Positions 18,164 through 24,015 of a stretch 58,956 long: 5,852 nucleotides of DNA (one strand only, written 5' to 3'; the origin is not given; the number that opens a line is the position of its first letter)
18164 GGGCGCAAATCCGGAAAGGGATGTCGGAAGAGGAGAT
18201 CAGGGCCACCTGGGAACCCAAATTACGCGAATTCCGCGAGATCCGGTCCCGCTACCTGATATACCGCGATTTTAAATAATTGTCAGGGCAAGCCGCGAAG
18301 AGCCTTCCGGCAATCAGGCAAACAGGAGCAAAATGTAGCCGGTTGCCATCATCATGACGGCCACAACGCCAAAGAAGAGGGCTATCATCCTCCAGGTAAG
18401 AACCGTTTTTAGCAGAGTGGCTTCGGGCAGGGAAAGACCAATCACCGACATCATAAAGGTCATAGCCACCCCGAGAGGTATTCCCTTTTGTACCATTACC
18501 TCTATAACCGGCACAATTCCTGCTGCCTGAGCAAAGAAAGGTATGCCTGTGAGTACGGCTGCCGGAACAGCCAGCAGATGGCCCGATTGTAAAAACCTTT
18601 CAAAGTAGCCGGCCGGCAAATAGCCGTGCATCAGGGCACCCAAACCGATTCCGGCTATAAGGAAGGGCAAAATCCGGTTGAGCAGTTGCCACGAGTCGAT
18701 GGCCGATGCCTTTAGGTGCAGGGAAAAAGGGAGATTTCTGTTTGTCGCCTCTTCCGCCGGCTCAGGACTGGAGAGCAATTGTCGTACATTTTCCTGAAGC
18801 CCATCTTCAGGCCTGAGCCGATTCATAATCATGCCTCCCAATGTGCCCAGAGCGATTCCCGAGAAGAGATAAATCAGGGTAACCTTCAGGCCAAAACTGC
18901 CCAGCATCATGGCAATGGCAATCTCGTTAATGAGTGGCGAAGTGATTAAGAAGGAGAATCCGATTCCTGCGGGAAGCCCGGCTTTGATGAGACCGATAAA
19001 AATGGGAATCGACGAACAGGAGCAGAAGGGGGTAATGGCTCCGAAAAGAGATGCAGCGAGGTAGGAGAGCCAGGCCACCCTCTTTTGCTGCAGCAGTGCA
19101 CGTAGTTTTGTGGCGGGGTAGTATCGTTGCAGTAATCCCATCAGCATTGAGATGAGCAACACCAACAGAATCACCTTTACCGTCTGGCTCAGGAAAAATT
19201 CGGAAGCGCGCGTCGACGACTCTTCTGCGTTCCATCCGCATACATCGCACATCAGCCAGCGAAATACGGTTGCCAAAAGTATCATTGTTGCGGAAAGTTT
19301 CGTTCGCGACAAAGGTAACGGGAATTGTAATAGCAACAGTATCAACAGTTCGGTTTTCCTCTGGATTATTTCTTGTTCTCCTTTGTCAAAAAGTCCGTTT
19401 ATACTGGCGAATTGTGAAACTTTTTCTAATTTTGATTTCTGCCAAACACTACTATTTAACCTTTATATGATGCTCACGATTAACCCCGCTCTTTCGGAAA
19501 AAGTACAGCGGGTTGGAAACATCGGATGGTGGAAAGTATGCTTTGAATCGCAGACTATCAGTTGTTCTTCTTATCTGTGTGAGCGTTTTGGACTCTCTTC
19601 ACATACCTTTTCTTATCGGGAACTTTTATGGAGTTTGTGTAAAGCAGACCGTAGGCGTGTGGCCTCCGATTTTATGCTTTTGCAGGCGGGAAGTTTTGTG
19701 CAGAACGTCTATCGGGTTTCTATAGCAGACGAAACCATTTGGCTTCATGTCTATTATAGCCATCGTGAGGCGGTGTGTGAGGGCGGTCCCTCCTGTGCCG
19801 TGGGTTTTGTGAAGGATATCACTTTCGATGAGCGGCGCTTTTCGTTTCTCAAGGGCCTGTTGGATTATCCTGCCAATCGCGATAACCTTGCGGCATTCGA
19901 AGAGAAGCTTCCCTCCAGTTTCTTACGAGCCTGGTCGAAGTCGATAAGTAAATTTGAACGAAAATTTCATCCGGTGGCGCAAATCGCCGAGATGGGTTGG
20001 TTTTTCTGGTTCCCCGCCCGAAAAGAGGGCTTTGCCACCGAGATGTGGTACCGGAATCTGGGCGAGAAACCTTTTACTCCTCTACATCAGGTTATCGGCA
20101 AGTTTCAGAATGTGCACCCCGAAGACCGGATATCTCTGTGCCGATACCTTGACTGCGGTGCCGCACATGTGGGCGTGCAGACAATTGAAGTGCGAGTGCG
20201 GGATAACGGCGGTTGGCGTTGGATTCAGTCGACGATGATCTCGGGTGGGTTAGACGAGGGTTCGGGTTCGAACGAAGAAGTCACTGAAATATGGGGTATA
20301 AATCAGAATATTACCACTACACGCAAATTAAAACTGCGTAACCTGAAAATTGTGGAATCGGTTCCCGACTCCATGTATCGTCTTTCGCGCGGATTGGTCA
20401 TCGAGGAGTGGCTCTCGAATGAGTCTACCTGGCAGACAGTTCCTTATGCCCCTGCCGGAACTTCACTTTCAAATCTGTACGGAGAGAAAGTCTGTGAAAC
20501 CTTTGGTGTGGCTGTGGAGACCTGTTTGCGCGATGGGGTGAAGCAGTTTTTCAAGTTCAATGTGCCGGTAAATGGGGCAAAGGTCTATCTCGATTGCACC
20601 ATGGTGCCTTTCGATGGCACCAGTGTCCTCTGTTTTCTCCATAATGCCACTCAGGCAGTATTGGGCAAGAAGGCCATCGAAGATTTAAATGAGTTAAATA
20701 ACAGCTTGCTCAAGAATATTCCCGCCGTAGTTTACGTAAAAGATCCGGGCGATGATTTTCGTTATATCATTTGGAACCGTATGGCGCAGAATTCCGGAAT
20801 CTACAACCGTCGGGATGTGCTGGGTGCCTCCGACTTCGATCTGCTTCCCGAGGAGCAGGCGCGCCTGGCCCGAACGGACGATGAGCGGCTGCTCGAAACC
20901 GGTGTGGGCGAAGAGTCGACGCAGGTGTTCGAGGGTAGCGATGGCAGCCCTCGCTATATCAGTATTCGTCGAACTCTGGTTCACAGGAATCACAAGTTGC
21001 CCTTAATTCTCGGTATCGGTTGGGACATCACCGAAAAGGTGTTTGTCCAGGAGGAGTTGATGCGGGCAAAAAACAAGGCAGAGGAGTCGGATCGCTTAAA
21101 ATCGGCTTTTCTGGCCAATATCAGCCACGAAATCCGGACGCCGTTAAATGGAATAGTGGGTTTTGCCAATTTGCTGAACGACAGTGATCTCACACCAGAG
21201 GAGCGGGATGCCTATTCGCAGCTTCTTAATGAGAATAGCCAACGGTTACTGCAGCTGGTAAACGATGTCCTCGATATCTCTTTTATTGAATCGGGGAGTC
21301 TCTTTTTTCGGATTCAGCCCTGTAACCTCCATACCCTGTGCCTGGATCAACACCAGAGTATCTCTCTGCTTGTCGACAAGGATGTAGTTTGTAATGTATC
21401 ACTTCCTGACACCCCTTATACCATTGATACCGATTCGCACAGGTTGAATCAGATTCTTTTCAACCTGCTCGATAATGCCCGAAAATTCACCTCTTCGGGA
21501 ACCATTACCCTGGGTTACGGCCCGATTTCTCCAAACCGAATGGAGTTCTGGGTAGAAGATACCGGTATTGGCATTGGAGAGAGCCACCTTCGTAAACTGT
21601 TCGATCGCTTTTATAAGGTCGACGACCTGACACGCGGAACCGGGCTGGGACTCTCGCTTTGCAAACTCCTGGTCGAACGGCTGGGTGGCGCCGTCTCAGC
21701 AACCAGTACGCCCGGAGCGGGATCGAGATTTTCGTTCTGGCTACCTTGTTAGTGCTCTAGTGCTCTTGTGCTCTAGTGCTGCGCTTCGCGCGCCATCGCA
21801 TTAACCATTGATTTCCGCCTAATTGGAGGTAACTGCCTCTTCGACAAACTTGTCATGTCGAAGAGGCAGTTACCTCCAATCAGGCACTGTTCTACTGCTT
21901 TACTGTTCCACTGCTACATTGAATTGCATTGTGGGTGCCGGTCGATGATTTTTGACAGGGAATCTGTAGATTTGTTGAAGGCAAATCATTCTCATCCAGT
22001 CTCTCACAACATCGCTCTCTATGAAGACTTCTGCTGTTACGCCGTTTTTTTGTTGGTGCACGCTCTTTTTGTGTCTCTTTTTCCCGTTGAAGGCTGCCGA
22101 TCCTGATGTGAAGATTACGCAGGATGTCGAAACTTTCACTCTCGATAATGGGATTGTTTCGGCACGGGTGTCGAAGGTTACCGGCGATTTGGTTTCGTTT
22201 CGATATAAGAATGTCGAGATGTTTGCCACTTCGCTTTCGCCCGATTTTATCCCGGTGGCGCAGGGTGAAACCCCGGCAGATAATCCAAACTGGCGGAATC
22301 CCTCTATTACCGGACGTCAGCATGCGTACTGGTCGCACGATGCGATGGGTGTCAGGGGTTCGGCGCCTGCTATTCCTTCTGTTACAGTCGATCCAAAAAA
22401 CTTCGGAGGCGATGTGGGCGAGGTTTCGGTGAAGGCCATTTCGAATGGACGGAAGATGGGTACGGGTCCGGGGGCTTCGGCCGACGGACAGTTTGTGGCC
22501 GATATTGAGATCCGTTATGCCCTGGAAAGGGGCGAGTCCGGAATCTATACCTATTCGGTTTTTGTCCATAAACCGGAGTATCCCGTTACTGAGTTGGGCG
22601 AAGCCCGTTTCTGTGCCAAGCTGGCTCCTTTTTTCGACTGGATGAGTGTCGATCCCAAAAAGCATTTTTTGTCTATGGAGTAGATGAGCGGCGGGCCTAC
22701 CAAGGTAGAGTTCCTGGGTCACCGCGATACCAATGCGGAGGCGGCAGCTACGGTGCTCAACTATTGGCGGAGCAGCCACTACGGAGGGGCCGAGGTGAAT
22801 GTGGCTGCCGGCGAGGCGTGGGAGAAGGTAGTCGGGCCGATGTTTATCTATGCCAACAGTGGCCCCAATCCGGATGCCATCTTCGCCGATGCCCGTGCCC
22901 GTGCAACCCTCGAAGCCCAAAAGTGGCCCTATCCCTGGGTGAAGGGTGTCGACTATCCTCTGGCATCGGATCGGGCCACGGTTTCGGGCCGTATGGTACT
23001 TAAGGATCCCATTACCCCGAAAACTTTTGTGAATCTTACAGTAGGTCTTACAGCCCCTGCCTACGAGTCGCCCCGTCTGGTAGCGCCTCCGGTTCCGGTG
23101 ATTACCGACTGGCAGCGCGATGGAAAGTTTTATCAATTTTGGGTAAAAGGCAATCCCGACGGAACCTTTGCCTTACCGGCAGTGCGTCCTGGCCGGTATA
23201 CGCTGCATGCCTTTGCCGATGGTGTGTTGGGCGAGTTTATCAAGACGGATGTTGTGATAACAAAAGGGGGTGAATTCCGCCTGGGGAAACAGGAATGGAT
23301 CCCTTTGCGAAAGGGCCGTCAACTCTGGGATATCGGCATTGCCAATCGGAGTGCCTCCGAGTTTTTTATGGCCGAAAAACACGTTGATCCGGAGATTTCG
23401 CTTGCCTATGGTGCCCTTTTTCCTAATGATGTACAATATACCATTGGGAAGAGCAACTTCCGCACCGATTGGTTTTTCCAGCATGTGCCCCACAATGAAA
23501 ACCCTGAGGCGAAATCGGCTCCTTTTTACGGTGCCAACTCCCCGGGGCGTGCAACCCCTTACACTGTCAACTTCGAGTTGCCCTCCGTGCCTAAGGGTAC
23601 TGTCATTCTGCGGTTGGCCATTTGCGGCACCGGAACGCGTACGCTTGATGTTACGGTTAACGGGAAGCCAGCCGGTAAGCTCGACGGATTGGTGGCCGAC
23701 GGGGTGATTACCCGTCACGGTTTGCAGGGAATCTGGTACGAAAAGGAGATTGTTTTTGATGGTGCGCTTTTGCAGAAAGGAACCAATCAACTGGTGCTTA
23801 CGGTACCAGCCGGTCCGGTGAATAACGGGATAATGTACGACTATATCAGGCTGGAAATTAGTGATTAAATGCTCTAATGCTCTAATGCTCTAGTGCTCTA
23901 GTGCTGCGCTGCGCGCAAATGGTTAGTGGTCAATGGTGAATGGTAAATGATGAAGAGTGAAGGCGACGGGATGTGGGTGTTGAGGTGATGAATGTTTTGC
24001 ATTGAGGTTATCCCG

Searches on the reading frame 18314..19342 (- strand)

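Call 21: search_protein_families(library=pfam, proteins=[window:18314-19342:-])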
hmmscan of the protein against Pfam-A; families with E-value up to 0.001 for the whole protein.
window:18314-19342:- (342 aa): 1 family
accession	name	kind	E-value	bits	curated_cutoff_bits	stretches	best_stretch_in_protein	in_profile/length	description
PF03773.19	ArsP_1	-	1e-57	196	32.3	1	46-338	5-292/294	Predicted permease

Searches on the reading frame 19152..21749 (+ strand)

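Call 15: search_protein_families(library=pfam, proteins=[window:19152-21749:+])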
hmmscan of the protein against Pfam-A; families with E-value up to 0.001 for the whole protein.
window:19152-21749:+ (866 aa): 5 families
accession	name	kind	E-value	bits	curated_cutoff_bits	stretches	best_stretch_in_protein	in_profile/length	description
PF02518.31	HATPase_c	-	1.5e-24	87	26.4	1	761-865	2-108/111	Histidine kinase-, DNA gyrase B-, and HSP90-like ATPase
PF00512.31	HisKA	-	7.2e-20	71.2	26.9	1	650-715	2-66/66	His Kinase A (phospho-acceptor) domain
PF08448.16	PAS_4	-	4.1e-13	49.9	23.1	1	520-629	1-108/110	PAS fold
PF13426.13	PAS_9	-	2e-06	28.4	27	0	534-628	9-103/103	PAS domain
PF08447.18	PAS_3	-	0.00014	22.5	25.6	0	136-219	2-88/89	PAS fold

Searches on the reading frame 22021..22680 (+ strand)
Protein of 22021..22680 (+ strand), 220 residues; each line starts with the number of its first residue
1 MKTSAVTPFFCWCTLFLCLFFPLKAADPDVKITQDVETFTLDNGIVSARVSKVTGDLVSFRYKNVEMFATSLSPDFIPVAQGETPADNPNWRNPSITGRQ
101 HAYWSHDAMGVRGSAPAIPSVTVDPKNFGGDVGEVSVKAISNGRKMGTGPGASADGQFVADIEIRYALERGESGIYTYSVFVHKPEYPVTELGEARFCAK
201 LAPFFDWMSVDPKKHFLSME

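Call 15: search_protein_families(library=pfam, proteins=[window:22021-22680:+])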
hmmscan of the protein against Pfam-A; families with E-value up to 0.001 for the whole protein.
window:22021-22680:+ (220 aa): 1 family
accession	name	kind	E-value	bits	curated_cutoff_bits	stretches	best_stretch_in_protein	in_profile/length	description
PF06045.17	Rhamnogal_lyase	-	2.8e-08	33.9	22.8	1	160-211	118-170/211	Rhamnogalacturonate lyase family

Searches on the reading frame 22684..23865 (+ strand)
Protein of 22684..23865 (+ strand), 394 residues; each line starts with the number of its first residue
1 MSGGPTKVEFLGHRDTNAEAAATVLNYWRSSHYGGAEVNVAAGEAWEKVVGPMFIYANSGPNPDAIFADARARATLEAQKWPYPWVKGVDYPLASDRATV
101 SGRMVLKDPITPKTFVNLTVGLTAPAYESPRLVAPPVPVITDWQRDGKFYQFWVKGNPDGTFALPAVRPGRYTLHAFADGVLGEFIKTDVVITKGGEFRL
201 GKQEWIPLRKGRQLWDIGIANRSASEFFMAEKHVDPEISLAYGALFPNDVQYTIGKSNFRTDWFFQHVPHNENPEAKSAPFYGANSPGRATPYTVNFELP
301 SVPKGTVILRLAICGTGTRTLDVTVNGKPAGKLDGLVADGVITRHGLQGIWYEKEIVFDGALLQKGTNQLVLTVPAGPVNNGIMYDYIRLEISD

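Call 15: search_protein_families(library=pfam, proteins=[window:22684-23865:+])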
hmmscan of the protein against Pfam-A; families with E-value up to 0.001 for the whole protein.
window:22684-23865:+ (394 aa): 3 families
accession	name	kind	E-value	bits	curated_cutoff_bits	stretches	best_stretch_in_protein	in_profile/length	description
PF14683.12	CBM-like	-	3.1e-31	108.9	27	1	213-390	1-160/160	Polysaccharide lyase family 4, domain III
PF14686.12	fn3_3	-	2.3e-17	63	24.4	1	133-197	8-72/75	Polysaccharide lyase family 4, domain II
PF13620.12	CarboxypepD_reg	-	0.00035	21.3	32.3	0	154-195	32-72/82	Carboxypeptidase regulatory-like domain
